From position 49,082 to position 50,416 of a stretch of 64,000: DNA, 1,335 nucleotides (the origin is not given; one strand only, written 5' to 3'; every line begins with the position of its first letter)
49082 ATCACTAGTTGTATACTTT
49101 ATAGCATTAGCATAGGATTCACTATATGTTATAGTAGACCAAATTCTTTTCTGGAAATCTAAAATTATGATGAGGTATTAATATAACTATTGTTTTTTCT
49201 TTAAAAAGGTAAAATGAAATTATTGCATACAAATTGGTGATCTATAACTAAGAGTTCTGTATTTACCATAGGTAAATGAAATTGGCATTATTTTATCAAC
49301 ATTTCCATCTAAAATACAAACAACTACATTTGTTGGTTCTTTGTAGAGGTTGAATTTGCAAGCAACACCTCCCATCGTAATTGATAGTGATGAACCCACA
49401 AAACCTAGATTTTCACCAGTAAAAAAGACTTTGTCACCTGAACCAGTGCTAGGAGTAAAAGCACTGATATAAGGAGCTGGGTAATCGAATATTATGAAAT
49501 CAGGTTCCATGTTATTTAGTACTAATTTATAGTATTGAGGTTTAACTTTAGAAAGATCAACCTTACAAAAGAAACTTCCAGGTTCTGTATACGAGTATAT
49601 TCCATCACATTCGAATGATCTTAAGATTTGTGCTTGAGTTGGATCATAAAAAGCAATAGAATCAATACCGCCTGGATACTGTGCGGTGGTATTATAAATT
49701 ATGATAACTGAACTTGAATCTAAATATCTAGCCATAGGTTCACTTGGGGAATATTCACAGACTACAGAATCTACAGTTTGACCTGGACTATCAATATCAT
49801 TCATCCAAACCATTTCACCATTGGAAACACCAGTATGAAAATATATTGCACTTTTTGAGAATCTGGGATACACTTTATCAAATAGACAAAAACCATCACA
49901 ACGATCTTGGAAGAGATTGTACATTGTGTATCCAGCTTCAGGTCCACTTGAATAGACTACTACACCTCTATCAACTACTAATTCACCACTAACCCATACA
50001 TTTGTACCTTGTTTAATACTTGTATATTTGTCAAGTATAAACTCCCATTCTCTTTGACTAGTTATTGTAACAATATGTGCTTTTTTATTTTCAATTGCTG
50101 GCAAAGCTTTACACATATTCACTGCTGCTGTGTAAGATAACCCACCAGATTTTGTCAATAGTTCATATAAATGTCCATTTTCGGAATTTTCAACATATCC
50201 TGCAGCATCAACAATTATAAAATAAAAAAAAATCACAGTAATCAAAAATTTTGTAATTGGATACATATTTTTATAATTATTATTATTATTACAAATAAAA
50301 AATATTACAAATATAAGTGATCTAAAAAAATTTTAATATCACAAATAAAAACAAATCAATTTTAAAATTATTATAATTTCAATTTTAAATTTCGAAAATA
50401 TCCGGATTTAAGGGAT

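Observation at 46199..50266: C-type lectin + IPT/TIG + EGF + single-TM surface protein (Tgr-like allorecognition/adhesion architecture) with an extra lectin head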

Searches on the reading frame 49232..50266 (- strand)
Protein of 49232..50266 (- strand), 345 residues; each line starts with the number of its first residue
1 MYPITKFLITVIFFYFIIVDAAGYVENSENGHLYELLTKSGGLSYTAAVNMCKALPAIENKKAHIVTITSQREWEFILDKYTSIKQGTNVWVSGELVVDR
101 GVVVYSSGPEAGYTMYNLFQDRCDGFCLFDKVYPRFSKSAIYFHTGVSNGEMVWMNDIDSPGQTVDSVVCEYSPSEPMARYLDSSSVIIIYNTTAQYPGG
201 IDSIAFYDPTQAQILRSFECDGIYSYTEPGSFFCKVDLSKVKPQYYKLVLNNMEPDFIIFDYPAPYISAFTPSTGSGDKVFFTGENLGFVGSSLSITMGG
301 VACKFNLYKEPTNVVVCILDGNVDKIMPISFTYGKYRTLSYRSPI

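Call 25: search_protein_representatives(protein=window:49232-50266:-)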
Query: 345 residues. Proteins with E-value up to 0.001 (for the whole library): 125; up to 1e-10: 31; up to 1e-30: 1. The best 125 are listed.
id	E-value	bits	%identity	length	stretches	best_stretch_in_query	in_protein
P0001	1.5e-199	678.5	76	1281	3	51-345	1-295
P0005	7.5e-24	100.8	27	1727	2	29-342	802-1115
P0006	9.0e-22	94.0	28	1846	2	46-345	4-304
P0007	5.4e-21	91.4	25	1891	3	6-343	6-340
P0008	5.2e-19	84.9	29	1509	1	20-343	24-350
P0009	6.3e-19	84.6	26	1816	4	6-331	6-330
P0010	8.9e-19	84.1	24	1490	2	24-343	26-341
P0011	1.4e-17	80.2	26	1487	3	14-331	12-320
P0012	1.7e-17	79.9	28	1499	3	9-343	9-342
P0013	3.4e-17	78.9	27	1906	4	25-341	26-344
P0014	1.0e-16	77.3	26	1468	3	59-341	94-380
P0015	2.9e-16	75.8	27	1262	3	8-299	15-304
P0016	8.3e-16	74.3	27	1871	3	9-344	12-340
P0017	8.6e-16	74.3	28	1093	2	11-328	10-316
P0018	1.0e-15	74.0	27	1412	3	11-342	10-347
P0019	1.7e-15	73.3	30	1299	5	7-173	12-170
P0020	3.3e-15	72.4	26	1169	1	24-331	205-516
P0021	7.2e-15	71.3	27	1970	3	24-335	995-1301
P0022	9.9e-15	70.8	25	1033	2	20-318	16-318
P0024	2.6e-14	69.4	30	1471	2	3-320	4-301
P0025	1.9e-13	66.5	27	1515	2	8-345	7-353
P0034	6.4e-11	58.2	29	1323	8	251-323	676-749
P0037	1.7e-10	56.8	36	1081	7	258-306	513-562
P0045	5.7e-09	51.9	35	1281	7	258-334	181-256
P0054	4.9e-08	48.8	31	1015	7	255-330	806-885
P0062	2.2e-07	46.6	32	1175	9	260-306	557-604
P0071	9.6e-07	44.5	31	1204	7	252-318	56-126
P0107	1.5e-04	37.3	31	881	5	256-304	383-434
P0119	4.6e-04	35.7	40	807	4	259-307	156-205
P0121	5.3e-04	35.5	31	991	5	249-306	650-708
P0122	5.3e-04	35.5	30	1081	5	257-314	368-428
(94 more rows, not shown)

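Call 27: list_cluster_members(proteins=[P0005, P0006, P0007, P0008, P0009, P0010, P0011, P0012, P0013, P0015])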
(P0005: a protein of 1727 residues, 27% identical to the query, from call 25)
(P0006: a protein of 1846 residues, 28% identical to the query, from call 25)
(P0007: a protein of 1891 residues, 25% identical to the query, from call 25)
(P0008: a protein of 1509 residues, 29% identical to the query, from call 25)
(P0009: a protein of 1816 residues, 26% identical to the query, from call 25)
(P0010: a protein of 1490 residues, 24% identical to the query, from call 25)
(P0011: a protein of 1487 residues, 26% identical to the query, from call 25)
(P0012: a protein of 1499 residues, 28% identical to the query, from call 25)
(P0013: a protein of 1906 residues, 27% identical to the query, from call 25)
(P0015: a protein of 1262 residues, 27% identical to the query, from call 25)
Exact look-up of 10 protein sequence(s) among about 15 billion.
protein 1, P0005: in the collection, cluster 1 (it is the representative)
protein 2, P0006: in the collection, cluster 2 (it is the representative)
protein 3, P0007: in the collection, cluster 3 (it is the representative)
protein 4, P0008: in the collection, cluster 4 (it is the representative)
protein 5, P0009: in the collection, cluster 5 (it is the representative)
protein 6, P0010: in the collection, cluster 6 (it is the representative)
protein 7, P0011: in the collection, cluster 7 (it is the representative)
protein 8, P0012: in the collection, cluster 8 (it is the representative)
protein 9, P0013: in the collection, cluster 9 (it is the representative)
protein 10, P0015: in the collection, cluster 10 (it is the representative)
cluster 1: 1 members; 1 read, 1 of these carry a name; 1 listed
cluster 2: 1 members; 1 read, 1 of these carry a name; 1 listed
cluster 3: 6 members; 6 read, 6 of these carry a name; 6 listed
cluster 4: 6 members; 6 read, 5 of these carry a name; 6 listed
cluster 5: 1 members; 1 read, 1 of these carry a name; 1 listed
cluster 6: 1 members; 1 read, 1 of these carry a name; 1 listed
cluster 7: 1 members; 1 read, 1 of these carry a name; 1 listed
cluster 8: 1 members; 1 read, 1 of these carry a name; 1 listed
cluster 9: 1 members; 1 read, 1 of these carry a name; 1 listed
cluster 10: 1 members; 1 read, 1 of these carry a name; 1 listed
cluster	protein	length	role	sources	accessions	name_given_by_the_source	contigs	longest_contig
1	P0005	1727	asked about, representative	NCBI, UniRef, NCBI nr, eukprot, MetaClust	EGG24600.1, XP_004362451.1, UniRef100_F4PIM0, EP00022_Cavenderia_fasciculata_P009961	hypothetical protein DFA_02843 [Cavenderia fasciculata] | EGF-like domain-containing protein n=1 Tax=Cavenderia fasciculata TaxID=261658 ... | uncharacterized protein DFA_02843 [Cavenderia fasciculata]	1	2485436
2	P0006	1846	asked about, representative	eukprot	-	gene10232-12552_t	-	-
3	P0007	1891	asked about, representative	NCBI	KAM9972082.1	hypothetical protein ACTFIW_003431 [Dictyostelium discoideum]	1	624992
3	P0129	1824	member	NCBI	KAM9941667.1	hypothetical protein ACTFIT_008234 [Dictyostelium discoideum]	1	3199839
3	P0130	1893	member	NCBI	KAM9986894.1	hypothetical protein ACTFIY_011318 [Dictyostelium cf. discoideum]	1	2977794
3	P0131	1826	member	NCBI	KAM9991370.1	hypothetical protein ACTFIZ_004762 [Dictyostelium cf. discoideum]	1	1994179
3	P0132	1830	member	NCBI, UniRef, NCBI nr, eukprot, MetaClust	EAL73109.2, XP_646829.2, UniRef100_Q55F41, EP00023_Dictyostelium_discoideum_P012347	IPT/TIG domain-containing protein [Dictyostelium discoideum AX4] | IPT/TIG domain-containing protein n=1 Tax=Dictyostelium discoideum TaxID=44689 ... | XP_646829.2 IPT/TIG domain-containing protein [Dictyostelium discoideum AX4]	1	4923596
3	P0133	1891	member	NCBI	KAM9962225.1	hypothetical protein ACTFIR_005122 [Dictyostelium discoideum]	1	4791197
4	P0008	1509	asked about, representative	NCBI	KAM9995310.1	hypothetical protein ACTFIY_001495 [Dictyostelium cf. discoideum]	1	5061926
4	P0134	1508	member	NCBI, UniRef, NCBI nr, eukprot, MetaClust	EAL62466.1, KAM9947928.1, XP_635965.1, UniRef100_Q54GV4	EGF-like domain-containing protein [Dictyostelium discoideum AX4] | EGF-like domain-containing protein n=1 Tax=Dictyostelium discoideum TaxID=44689 ... | XP_635965.1 EGF-like domain-containing protein [Dictyostelium discoideum AX4]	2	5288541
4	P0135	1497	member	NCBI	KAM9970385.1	hypothetical protein ACTFIR_002241 [Dictyostelium discoideum]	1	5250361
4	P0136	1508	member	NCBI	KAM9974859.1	hypothetical protein ACTFIW_008328 [Dictyostelium discoideum]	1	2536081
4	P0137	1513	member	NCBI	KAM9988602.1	hypothetical protein ACTFIZ_003738 [Dictyostelium cf. discoideum]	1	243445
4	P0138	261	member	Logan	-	-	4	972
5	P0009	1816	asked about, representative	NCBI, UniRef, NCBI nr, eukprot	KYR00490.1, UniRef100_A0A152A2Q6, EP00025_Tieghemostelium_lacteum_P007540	IPT/TIG domain-containing protein [Tieghemostelium lacteum] | IPT/TIG domain-containing protein n=1 Tax=Tieghemostelium lacteum TaxID=361077 ... | KYR00490.1 IPT/TIG domain-containing protein [Tieghemostelium lacteum]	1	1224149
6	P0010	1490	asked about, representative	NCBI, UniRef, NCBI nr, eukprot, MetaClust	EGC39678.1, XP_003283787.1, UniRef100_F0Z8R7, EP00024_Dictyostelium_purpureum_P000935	hypothetical protein DICPUDRAFT_52531 [Dictyostelium purpureum] | EGF-like domain-containing protein n=1 Tax=Dictyostelium purpureum TaxID=5786 ... | uncharacterized protein DICPUDRAFT_52531 [Dictyostelium purpureum]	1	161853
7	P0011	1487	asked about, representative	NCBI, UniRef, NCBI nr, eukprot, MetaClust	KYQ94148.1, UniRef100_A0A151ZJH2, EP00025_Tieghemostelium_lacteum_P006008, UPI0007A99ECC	IPT/TIG domain-containing protein [Tieghemostelium lacteum] | IPT/TIG domain-containing protein n=1 Tax=Tieghemostelium lacteum TaxID=361077 ... | KYQ94148.1 IPT/TIG domain-containing protein [Tieghemostelium lacteum]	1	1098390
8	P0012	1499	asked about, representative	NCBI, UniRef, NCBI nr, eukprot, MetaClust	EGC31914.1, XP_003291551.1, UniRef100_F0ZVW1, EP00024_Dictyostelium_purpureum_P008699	hypothetical protein DICPUDRAFT_99067 [Dictyostelium purpureum] | EGF-like domain-containing protein n=1 Tax=Dictyostelium purpureum TaxID=5786 ... | uncharacterized protein DICPUDRAFT_99067 [Dictyostelium purpureum]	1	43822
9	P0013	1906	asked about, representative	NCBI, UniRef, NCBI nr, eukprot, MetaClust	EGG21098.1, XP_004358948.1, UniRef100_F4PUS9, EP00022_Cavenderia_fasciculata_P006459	IPT/TIG domain-containing protein [Cavenderia fasciculata] | IPT/TIG domain-containing protein n=1 Tax=Cavenderia fasciculata TaxID=261658 ... | XP_004358948.1 IPT/TIG domain-containing protein [Cavenderia fasciculata]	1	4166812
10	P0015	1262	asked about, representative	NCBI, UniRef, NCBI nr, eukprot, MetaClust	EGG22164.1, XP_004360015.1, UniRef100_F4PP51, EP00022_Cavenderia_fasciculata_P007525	hypothetical protein DFA_04282 [Cavenderia fasciculata] | GOLD domain-containing protein n=1 Tax=Cavenderia fasciculata TaxID=261658 ... | uncharacterized protein DFA_04282 [Cavenderia fasciculata]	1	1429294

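Call 41: predict_structure(alignment_id=A3)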
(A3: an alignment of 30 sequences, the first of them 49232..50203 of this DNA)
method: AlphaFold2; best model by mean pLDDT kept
length: 324 residues; sequences in the alignment: 30
mean_pLDDT: 85.5   pTM: 0.85
mean pLDDT of the five models: 85.5, 82.6, 82.1, 82.1, 79.8
residues with pLDDT >= 90: 140; 70-90: 150; 50-70: 32; < 50: 2
segments of 3 or more residues with pLDDT < 50: none
pLDDT, mean of each block of 10 residues (from residue 1): 89 95 96 96 94 94 93 94 93 91 87 90 91 88 89 82 68 70 83 71 80 81 82 73 87 93 77 87 67 87 92 84 77
secondary structure, 60 per line:
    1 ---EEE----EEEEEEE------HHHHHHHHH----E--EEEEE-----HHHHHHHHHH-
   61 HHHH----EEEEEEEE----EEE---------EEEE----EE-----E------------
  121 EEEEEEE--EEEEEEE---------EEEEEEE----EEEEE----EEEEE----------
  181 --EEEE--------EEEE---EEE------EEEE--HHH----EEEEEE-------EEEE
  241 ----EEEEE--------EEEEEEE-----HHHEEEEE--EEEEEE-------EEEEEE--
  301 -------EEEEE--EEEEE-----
elements in order: E4-6 E11-17 H24-32 E40-44 H50-59 H61-64 E69-76 E81-83 E93-96 E121-127 E130-136 E146-152 E157-161 E166-170 E183-186 E195-198 E202-204 E211-214 E224-229 E237-240 E245-249 E258-264 E273-277 E280-285 E293-298 E308-312 E315-319

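Call 45: list_cluster_members(proteins=[P0014, P0016, P0017, P0018, P0019, P0020, P0021, P0022, P0024, P0025])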
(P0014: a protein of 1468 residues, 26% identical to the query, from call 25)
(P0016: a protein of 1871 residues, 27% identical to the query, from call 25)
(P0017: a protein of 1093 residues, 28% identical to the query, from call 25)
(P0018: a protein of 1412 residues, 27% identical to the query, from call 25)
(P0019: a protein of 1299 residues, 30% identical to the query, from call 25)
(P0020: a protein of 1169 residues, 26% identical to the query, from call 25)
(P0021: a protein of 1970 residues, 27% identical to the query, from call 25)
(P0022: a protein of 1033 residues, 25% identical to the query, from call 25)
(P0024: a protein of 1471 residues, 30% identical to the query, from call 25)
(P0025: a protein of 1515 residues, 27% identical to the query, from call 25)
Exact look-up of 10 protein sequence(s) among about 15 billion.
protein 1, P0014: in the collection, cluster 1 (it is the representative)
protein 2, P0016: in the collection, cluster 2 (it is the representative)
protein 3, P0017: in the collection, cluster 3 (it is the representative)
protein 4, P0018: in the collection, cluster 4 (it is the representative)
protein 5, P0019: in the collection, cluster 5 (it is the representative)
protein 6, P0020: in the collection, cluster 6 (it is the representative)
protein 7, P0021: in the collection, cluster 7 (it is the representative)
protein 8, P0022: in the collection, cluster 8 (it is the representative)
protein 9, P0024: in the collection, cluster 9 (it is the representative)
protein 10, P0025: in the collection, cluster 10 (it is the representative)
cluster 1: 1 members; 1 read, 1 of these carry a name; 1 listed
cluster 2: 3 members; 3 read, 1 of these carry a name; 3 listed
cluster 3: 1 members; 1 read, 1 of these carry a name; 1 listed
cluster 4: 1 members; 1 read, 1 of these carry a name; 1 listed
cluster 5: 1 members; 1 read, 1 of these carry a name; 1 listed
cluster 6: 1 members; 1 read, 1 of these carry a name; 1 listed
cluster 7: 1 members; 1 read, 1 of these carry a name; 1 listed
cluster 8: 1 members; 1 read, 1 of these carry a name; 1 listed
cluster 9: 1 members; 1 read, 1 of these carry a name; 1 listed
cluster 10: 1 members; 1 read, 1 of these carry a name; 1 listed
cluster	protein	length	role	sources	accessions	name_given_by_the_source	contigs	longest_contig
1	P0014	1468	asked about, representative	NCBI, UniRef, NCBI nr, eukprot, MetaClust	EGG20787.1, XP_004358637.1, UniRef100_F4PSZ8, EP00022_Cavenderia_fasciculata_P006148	EGF-like domain-containing protein [Cavenderia fasciculata] | EGF-like domain-containing protein n=1 Tax=Cavenderia fasciculata TaxID=261658 ... | XP_004358637.1 EGF-like domain-containing protein [Cavenderia fasciculata]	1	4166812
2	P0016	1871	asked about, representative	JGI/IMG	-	-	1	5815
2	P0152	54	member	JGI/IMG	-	hypothetical protein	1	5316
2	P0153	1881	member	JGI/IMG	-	-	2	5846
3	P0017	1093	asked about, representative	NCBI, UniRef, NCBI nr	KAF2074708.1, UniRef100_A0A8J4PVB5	hypothetical protein CYY_003984 [Polysphondylium violaceum] | C-type lectin domain-containing protein n=1 Tax=Polysphondylium violaceum TaxID=133409 ...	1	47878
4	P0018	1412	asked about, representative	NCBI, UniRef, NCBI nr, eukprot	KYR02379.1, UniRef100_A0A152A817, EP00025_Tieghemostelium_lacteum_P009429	hypothetical protein DLAC_01217 [Tieghemostelium lacteum] | EGF-like domain-containing protein n=1 Tax=Tieghemostelium lacteum TaxID=361077 ... | KYR02379.1 hypothetical protein DLAC_01217 [Tieghemostelium lacteum]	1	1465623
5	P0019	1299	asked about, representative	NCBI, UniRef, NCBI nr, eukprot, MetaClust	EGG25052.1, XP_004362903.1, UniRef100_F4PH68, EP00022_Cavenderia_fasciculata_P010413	IPT/TIG domain-containing protein [Cavenderia fasciculata] | IPT/TIG domain-containing protein n=1 Tax=Cavenderia fasciculata TaxID=261658 ... | XP_004362903.1 IPT/TIG domain-containing protein [Cavenderia fasciculata]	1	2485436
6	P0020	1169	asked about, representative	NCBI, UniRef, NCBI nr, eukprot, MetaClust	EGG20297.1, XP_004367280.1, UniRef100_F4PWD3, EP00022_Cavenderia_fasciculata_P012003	calcium-dependent cell adhesion molecule-1 [Cavenderia fasciculata] | Calcium-dependent cell adhesion molecule-1 n=1 Tax=Cavenderia fasciculata TaxID=261658 ... | XP_004367280.1 calcium-dependent cell adhesion molecule-1 [Cavenderia fasciculata]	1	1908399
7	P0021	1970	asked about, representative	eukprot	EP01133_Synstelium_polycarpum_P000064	gene64-87_t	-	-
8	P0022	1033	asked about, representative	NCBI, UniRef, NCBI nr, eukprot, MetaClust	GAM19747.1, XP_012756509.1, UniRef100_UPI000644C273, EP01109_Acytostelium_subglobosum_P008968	hypothetical protein SAMD00019534_029220 [Acytostelium subglobosum LB1] | hypothetical protein n=1 Tax=Acytostelium subglobosum LB1 TaxID=1410327 ... | XP_012756509.1 hypothetical protein SAMD00019534_029220 [Acytostelium subglobosum LB1]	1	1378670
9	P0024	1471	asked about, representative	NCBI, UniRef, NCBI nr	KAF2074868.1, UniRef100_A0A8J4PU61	hypothetical protein CYY_003823 [Polysphondylium violaceum] | IPT/TIG domain-containing protein n=1 Tax=Polysphondylium violaceum TaxID=133409 ...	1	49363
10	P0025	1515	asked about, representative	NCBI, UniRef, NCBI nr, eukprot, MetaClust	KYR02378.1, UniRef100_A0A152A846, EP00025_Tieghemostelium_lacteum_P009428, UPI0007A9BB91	EGF-like domain-containing protein [Tieghemostelium lacteum] | EGF-like domain-containing protein n=1 Tax=Tieghemostelium lacteum TaxID=361077 ... | KYR02378.1 EGF-like domain-containing protein [Tieghemostelium lacteum]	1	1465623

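Call 47: fold_search(model_id=the predicted structure, library=pdb)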
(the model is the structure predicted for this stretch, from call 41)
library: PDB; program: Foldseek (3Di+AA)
matches with E <= 10: 1103; with E <= 0.001: 45
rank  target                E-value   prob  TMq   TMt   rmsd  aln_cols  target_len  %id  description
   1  6ino_B                4.9e-05  1.00  0.33  0.24   7.2       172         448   11  Crystal structure of the CysR-CTLD2 fragment of human MR at acidic pH (pH 4.6) (released 2019-09-18)
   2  5l5g_C                6.1e-05  1.00  0.23  0.09  11.9       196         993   16  Plexin A2 full extracellular region, domains 1 to 8 modeled, data to 10 angstrom (released 2016-07-06)
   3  6inu_B                6.4e-05  1.00  0.33  0.26   7.6       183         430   12  Crystal structure of the CysR-CTLD2 fragment of human MR at acidic pH (pH 4.6) (released 2019-09-18)
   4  6inu_A                8.0e-05  1.00  0.33  0.23   4.4       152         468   12  Crystal structure of the CysR-CTLD2 fragment of human MR at acidic pH (pH 4.6) (released 2019-09-18)
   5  5f2q_A                8.5e-05  1.00  0.33  0.74   4.6       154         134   13  C-type lectin from Bothrops jararacussu (released 2016-12-07)
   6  5ao5_A                9.0e-05  1.00  0.34  0.26   6.9       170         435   13  Endo180 D1-4, monoclinic form (released 2015-10-28)
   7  5ao6_A                9.5e-05  1.00  0.34  0.26  14.0       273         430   13  Endo180 D1-4, trigonal form (released 2015-10-28)
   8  5xtw_F                1.0e-04  1.00  0.34  0.25  11.7       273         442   10  Crystal structure of the CysR-CTLD2 fragment of human MR at acidic pH (released 2017-12-27)
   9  5ao5_B                1.1e-04  1.00  0.34  0.26  14.0       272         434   12  Endo180 D1-4, monoclinic form (released 2015-10-28)
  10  6ioe_B                1.2e-04  1.00  0.32  0.24  11.4       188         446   12  Crystal structure of the CysR-CTLD2 fragment of human MR at basic pH (pH 8.5) (released 2019-09-18)
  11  5xtw_G                1.3e-04  1.00  0.32  0.24   4.4       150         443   13  Crystal structure of the CysR-CTLD2 fragment of human MR at acidic pH (released 2017-12-27)
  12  6inn_B                1.4e-04  1.00  0.34  0.19   7.0       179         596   12  Crystal structure of the CysR-CTLD3 fragment of human MR at acidic pH (pH 5.6) (released 2019-09-18)
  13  6e57_C                1.4e-04  0.99  0.21  0.18  12.4       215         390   11  Bacteroides ovatus mixed-linkage glucan utilization locus (MLGUL) SGBP-B in complex with mixed-linkage heptasaccharide (released 2019-05-29)
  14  4gj0_D                1.6e-04  1.00  0.32  0.75   3.0       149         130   15  Crystal structure of CD23 lectin domain mutant S252A (released 2013-06-26)
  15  6jk4                  1.6e-04  1.00  0.33  0.79   3.1       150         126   15  Ca2+-dependent type II antifreeze protein (released 2019-06-26)
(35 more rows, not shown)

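Call 53: list_cluster_members(proteins=[P0034, P0037, P0045, P0054, P0062, P0071, P0107, P0119, P0121, P0122])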
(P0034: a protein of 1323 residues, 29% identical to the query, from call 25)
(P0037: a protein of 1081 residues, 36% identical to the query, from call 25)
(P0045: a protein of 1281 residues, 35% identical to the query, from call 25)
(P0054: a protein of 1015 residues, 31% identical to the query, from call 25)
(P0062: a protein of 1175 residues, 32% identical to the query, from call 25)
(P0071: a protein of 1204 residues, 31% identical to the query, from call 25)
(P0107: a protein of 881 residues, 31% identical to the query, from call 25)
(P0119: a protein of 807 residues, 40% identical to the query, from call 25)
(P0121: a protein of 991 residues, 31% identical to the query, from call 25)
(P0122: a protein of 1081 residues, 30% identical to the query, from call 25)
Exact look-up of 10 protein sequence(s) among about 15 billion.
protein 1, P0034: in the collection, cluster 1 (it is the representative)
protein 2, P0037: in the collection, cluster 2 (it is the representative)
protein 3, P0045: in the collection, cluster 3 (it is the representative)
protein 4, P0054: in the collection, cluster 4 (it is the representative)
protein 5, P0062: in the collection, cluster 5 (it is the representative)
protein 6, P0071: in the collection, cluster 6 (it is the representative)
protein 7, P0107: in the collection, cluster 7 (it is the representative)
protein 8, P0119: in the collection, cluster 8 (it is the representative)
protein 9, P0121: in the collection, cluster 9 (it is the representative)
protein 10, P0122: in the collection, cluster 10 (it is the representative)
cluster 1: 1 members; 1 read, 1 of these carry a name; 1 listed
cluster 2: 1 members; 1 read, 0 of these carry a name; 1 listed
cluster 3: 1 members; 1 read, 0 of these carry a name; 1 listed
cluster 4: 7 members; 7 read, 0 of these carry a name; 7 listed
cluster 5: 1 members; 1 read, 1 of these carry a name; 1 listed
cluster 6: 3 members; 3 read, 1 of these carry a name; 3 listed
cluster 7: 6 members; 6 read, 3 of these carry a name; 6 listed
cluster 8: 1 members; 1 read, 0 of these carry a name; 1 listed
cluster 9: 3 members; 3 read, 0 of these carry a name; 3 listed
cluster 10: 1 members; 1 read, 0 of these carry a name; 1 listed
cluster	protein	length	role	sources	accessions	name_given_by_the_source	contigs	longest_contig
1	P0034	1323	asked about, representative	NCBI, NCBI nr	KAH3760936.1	protein serine/threonine kinase [Pelomyxa schiedti]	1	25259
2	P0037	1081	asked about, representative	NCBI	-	-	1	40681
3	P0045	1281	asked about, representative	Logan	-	-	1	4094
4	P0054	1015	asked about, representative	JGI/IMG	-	-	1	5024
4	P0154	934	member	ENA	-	-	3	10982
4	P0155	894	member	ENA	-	-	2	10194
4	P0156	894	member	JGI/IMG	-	-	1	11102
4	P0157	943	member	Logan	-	-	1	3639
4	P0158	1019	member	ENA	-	-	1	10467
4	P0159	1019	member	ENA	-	-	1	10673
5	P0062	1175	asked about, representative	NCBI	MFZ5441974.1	MAG: IPT/TIG domain-containing protein [Myxococcota bacterium]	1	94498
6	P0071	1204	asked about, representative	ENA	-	-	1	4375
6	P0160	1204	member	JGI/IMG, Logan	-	hypothetical protein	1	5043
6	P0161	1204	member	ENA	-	-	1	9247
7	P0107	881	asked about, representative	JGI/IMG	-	hypothetical protein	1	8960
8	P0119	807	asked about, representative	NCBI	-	-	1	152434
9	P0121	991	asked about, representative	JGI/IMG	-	-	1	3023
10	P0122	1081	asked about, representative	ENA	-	-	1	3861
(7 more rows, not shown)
